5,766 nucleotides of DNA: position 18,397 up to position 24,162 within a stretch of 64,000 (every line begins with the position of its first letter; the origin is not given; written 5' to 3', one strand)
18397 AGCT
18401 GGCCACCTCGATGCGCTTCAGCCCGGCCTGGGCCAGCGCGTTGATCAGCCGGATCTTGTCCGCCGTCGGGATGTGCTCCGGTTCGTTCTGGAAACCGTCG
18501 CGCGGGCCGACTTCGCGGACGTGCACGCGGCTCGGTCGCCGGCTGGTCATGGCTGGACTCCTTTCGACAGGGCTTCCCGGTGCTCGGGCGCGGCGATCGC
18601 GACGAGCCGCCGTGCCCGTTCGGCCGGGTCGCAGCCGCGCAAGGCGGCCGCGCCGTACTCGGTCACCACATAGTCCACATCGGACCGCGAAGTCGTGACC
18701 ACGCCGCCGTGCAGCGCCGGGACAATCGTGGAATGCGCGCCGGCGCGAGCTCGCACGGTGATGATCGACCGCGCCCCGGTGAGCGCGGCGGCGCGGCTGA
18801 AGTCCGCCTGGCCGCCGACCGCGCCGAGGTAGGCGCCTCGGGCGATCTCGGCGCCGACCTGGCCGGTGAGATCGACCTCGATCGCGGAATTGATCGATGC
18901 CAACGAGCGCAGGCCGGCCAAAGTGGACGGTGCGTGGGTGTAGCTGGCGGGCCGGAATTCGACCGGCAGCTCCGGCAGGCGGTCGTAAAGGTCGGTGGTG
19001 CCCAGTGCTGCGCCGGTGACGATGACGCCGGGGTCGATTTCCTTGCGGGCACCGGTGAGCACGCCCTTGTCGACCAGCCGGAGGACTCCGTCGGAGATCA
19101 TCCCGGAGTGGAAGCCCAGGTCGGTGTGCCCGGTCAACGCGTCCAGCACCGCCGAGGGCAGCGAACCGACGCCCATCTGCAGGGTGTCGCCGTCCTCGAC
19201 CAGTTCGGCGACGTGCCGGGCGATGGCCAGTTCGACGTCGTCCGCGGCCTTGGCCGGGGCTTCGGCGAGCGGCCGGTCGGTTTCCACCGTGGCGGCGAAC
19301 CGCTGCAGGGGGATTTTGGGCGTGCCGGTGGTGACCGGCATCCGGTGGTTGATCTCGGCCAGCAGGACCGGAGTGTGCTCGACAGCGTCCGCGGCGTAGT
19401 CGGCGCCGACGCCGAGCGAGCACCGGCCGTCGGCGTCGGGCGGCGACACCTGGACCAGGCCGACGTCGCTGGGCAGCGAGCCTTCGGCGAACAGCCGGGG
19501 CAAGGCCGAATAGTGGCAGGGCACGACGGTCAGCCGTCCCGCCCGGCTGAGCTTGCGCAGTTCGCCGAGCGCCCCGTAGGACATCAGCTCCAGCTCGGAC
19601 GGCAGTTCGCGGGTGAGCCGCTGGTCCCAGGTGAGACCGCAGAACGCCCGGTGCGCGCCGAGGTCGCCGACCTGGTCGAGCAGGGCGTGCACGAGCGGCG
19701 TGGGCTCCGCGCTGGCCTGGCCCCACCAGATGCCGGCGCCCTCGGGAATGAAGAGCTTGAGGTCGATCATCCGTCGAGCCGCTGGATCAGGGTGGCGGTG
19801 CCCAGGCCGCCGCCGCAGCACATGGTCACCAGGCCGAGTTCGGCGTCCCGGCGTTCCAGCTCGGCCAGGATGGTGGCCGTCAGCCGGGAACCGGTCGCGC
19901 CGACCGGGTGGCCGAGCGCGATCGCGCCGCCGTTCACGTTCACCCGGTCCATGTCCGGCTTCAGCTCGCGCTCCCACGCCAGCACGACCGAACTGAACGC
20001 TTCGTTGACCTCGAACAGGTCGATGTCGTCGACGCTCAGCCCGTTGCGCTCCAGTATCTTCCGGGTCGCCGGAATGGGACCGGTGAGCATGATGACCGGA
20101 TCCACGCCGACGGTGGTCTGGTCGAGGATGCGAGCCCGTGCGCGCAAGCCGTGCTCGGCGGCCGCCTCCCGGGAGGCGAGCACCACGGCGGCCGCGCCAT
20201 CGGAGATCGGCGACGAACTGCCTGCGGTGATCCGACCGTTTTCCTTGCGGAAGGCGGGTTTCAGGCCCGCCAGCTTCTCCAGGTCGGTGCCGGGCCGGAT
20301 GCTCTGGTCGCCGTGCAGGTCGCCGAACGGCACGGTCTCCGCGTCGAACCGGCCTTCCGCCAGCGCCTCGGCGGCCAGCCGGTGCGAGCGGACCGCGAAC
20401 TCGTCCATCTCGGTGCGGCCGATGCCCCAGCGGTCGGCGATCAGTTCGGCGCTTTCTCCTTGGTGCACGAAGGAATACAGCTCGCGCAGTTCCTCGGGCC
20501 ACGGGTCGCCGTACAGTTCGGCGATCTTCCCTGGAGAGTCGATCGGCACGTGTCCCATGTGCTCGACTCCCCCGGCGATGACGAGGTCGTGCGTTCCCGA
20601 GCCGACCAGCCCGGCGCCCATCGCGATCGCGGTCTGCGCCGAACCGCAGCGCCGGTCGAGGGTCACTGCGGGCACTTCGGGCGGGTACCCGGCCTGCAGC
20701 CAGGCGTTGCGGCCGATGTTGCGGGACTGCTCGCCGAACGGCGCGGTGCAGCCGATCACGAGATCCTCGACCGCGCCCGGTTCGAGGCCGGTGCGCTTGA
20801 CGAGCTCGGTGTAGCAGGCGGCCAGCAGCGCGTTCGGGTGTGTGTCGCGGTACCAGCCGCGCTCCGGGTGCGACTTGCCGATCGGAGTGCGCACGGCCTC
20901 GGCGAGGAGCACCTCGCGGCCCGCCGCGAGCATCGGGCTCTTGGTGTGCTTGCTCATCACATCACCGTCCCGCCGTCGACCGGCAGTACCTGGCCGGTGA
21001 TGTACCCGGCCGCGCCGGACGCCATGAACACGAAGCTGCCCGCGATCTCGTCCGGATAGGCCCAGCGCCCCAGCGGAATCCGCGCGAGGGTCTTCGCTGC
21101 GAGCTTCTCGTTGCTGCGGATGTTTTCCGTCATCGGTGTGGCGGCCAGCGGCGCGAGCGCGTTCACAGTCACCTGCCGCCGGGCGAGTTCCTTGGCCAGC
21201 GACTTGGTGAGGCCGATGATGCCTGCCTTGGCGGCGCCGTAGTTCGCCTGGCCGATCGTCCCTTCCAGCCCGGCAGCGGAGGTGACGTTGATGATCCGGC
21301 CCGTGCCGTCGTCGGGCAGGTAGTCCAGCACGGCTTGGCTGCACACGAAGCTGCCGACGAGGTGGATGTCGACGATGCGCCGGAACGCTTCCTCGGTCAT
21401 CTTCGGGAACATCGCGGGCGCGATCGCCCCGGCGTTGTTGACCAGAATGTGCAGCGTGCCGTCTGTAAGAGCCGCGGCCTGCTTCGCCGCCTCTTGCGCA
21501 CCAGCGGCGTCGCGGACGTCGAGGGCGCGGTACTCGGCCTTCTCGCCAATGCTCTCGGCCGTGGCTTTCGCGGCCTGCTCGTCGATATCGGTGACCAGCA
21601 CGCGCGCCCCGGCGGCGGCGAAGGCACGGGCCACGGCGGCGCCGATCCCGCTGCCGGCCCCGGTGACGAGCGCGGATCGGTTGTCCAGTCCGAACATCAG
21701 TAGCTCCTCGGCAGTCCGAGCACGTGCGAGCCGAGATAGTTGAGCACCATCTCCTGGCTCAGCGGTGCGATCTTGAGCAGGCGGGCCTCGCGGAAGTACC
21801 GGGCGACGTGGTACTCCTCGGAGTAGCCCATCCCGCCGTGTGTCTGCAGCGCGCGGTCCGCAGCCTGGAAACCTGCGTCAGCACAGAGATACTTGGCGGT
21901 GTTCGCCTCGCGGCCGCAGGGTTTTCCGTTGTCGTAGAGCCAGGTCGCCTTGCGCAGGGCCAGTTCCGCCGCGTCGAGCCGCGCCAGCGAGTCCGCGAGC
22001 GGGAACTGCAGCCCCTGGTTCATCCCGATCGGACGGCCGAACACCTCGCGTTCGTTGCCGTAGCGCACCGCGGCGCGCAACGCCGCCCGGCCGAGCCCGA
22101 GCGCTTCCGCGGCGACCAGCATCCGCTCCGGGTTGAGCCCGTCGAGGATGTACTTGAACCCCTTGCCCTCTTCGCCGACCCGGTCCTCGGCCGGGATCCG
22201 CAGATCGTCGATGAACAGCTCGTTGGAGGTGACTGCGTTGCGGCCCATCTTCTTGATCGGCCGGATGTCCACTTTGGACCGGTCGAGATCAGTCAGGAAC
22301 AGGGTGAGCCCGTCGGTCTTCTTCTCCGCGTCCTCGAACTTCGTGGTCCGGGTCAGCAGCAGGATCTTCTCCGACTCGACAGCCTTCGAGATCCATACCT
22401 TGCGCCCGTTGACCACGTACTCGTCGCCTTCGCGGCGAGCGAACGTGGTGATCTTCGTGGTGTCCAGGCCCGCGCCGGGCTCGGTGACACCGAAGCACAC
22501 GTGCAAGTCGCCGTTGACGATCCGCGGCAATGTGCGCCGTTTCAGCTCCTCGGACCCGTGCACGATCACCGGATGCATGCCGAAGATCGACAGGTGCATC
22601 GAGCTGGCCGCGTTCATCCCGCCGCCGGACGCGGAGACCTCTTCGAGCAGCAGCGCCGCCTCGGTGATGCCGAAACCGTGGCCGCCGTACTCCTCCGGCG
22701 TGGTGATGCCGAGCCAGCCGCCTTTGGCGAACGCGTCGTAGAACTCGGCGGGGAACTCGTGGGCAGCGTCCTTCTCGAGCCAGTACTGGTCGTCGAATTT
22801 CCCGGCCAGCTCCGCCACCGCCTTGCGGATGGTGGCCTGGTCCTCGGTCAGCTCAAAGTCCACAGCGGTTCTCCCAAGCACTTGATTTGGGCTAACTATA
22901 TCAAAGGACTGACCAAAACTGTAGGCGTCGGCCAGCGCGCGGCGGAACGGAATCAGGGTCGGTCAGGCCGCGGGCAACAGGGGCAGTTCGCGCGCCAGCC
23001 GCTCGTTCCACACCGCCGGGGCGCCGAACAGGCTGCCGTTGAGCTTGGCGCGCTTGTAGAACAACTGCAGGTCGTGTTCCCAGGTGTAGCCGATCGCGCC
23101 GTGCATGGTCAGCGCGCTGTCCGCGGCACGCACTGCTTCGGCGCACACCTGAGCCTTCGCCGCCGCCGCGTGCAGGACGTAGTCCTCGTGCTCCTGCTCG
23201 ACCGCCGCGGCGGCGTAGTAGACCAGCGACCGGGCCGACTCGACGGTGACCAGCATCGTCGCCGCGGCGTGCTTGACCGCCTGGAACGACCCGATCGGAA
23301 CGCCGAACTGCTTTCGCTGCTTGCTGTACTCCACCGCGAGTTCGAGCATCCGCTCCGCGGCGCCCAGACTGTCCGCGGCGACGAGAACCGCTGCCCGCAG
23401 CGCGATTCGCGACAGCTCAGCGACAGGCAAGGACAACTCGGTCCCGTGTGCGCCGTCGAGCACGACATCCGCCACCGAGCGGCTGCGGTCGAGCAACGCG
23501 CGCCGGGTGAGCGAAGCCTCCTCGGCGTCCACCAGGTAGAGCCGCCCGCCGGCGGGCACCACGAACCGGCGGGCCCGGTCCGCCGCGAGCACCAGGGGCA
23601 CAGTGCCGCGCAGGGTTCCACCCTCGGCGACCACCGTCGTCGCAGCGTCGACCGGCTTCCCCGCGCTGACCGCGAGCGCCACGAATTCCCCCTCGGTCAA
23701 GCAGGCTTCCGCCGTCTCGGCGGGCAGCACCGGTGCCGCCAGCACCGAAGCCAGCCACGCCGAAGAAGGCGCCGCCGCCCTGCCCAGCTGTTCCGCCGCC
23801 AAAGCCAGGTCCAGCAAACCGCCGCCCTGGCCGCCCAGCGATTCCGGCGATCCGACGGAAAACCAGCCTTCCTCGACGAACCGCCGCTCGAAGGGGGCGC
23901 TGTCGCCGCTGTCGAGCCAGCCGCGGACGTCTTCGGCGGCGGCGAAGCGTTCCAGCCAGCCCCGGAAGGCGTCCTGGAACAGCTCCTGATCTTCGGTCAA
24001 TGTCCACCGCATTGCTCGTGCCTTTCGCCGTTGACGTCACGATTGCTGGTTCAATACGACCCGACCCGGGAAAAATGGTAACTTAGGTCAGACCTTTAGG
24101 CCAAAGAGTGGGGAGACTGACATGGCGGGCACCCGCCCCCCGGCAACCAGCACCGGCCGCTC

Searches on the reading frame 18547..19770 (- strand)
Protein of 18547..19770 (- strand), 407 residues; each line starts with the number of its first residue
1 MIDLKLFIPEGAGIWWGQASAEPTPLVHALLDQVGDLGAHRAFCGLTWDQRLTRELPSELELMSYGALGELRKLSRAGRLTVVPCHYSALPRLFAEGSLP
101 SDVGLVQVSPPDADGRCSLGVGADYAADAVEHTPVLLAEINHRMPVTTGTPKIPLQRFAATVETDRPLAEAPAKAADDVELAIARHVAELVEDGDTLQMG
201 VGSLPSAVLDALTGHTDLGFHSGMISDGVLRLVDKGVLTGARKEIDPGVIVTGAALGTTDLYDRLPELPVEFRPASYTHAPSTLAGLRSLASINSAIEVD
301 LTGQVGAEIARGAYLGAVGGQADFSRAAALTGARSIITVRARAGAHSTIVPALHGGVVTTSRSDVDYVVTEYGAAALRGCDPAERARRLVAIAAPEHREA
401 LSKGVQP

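Call 6: search_protein_families(library=ncbifam, proteins=[window:18547-19770:-], max_evalue=0.00001)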
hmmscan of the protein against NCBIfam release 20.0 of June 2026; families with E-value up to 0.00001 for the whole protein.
window:18547-19770:- (407 aa): 4 families
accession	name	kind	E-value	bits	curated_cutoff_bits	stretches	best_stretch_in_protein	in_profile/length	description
TIGR03948.1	butyr_acet_CoA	equivalog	5.9e-54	183.5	674.8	1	67-403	82-432/445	butyryl-CoA:acetate CoA-transferase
TIGR03458.1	YgfH_subfam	subfamily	7.1e-25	87.6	658.7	1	148-403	196-457/489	succinate CoA transferase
NF053666.1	BtrAceCoATfers1341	equivalog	2e-22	79.7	740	1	152-402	199-456/492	butyryl-CoA:acetate CoA transferase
NF053853.1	ScActCoATferScpC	equivalog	2.2e-22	79.5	500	1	131-403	185-461/493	succinyl-CoA:acetate CoA-transferase ScpC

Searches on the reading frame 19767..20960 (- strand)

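Call 6: search_protein_families(library=ncbifam, proteins=[window:19767-20960:-], max_evalue=0.00001)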
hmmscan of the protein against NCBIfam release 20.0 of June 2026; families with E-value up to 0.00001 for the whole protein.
window:19767-20960:- (397 aa): 37 families (the best 25 are shown)
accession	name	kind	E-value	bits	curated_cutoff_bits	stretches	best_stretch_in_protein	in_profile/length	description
TIGR01930.1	AcCoA-C-Actrans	subfamily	1.1e-127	426.1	240.55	1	20-393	2-385/385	acetyl-CoA C-acyltransferase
NF005865.0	PRK07801.1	equivalog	4.6e-126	421.1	591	1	16-395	3-382/382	acetyl-CoA C-acetyltransferase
NF005889.0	PRK07850.1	equivalog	6.3e-118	394.2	515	1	18-395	5-387/387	steroid 3-ketoacyl-CoA thiolase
NF006090.0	PRK08242.1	equivalog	3.9e-113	378.6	514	2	245-395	252-402/402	acetyl-CoA C-acetyltransferase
NF005077.0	PRK06504.1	subfamily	5.2e-102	341.9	590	1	19-395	6-390/390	acetyl-CoA C-acetyltransferase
NF005033.0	PRK06445.1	equivalog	9.4e-100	334.5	511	1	16-394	4-394/395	acetyl-CoA C-acetyltransferase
NF006510.0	PRK08947.1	equivalog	3.4e-99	332.4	519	1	15-394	2-386/387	acetyl-CoA C-acyltransferase FadA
NF004682.0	PRK06025.1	subfamily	7.1e-96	321.8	568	2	246-395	268-417/417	acetyl-CoA C-acetyltransferase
NF005805.0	PRK07661.1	equivalog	3.4e-95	319.3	633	1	15-392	2-388/391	acetyl-CoA C-acetyltransferase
TIGR02430.1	pcaF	equivalog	2.1e-92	310.2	597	1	15-395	1-400/400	3-oxoadipyl-CoA thiolase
NF006552.0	PRK09051.1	subfamily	3.5e-92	309.7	565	1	15-394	4-394/395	beta-ketothiolase BktB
NF004853.0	PRK06205.1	subfamily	3.9e-92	309.4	551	2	169-394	163-402/404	acetyl-CoA C-acetyltransferase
NF005890.0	PRK07851.1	equivalog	6e-91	305.4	580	2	164-395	170-405/406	acetyl-CoA C-acetyltransferase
NF006553.0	PRK09052.1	equivalog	1.7e-90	303.9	567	1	16-395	7-399/399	acetyl-CoA C-acyltransferase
TIGR02445.1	fadA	equivalog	1.2e-89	301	591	1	17-394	2-384/385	acetyl-CoA C-acyltransferase FadA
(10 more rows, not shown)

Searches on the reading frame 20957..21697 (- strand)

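Call 6: search_protein_families(library=ncbifam, proteins=[window:20957-21697:-], max_evalue=0.00001)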
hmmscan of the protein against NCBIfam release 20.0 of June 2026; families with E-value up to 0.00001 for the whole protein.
window:20957-21697:- (246 aa): 221 families (the best 25 are shown)
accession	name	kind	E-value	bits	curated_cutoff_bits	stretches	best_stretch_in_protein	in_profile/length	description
NF004198.0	PRK05653.1-3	equivalog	7.5e-70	235.2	296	1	4-246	5-248/248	3-oxoacyl-ACP reductase FabG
TIGR01830.1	3oxo_ACP_reduc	equivalog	1.5e-65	221.2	297.75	1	9-244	1-238/239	3-oxoacyl-[acyl-carrier-protein] reductase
NF009466.0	PRK12826.1-2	subfamily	1.7e-63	214.4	222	1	5-245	2-245/248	3-oxoacyl-ACP reductase FabG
NF005559.1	PRK07231.1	subfamily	1.9e-61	207.7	215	1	4-245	2-248/249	glucose 1-dehydrogenase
NF009464.0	PRK12824.1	subfamily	1.2e-60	205.3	269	1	6-246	2-244/245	3-oxoacyl-ACP reductase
NF004197.0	PRK05653.1-1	equivalog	3.7e-60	203.6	332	1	4-246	5-248/249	3-oxoacyl-ACP reductase FabG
NF052558.1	MBtsdlDhBudC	equivalog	3.3e-58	197.2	270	1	5-244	2-241/250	meso-2,3-butanediol dehydrogenase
NF004778.0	PRK06124.1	equivalog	9.4e-58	195.6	303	1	2-245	7-253/256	SDR family oxidoreductase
TIGR01829.1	AcAcCoA_reduct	subfamily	2.3e-56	191.2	302.1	1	8-246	2-242/242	acetoacetyl-CoA reductase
NF004199.0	PRK05653.1-4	equivalog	1.7e-55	188.3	301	1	5-246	4-247/247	3-oxoacyl-ACP reductase FabG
NF005390.0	PRK06935.1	equivalog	1.3e-53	182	369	1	1-244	10-255/258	2-dehydro-3-deoxy-D-gluconate 5-dehydrogenase KduD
NF053542.1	FlxB_rubin_SDR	equivalog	1e-52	179.2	340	1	8-243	2-238/239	flexirubin biosynthesis SDR family reductase FlxB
NF004200.0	PRK05653.1-5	equivalog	1.4e-52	178.6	273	1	6-244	2-241/242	3-oxoacyl-ACP reductase FabG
NF005309.0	PRK06841.1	subfamily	5.7e-52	176.7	286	1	2-244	11-252/255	GolD/DthD family dehydrogenase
NF005067.0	PRK06484.1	equivalog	6.5e-52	176.7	713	1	6-244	9-251/524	short chain dehydrogenase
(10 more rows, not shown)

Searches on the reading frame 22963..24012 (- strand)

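Call 6: search_protein_families(library=ncbifam, proteins=[window:22963-24012:-], max_evalue=0.00001)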
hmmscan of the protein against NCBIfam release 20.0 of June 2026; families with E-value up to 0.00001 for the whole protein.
window:22963-24012:- (349 aa): 15 families
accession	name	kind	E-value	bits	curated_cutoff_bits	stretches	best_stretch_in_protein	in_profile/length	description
NF050027.1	acylCoADhIpdE2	equivalog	1.4e-38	133.2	450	1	8-339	2-306/311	acyl-CoA dehydrogenase IpdE2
NF008997.0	PRK12341.1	equivalog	3.3e-26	92.2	537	1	209-323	243-356/382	acyl-CoA dehydrogenase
TIGR03203.1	pimD_small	equivalog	4.2e-25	88.6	652.7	1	199-338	231-371/378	pimeloyl-CoA dehydrogenase small subunit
NF042972.1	AcrlCoAredClosAcrC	equivalog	1.4e-24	86.5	640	1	207-325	241-358/378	acryloyl-CoA reductase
NF042439.1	SulpropCoADesulf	equivalog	9.1e-23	80.6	600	1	213-323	240-350/379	3-sulfinopropanoyl-CoA desulfinase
NF045552.1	GlutCoADH_Des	equivalog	3.5e-21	75.8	470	1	209-321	245-357/387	glutaryl-CoA dehydrogenase Acd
NF045652.1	ProlPCPDhRedW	equivalog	1.3e-18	67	650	1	212-310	244-341/376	L-prolyl-[peptidyl-carrier protein] dehydrogenase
NF002885.1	PRK03354.1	equivalog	5.9e-16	58.5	540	1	209-322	240-352/378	crotonobetainyl-CoA dehydrogenase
NF053553.1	prodigi_MBC_PigA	equivalog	1.3e-15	57.4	500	1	213-315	250-351/381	prodigiosin MBC biosynthesis dehydrogenase PigA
NF043006.1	CyhCrbnylCoADH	equivalog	5.1e-14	52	650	1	172-342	210-374/380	cyclohexane-1-carbonyl-CoA dehydrogenase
NF058590.1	AcCoDHFadEBacil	equivalog_domain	3e-12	45.9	600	1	169-293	223-341/586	acyl-CoA dehydrogenase FadE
NF052270.1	Staph_DH_FadE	equivalog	9.8e-08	31.1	600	1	199-322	250-372/400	acyl-CoA dehydrogenase FadE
NF008594.0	PRK11561.1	equivalog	1.4e-06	26.9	545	1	211-326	302-422/540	isovaleryl-CoA dehydrogenase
TIGR03207.1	cyc_hxne_CoA_dh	equivalog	2.4e-06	26.5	575.35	0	209-312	239-341/372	cyclohexanecarboxyl-CoA dehydrogenase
NF007000.1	PRK09463.1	subfamily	9.5e-06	24.2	600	0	209-306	299-395/726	acyl-CoA dehydrogenase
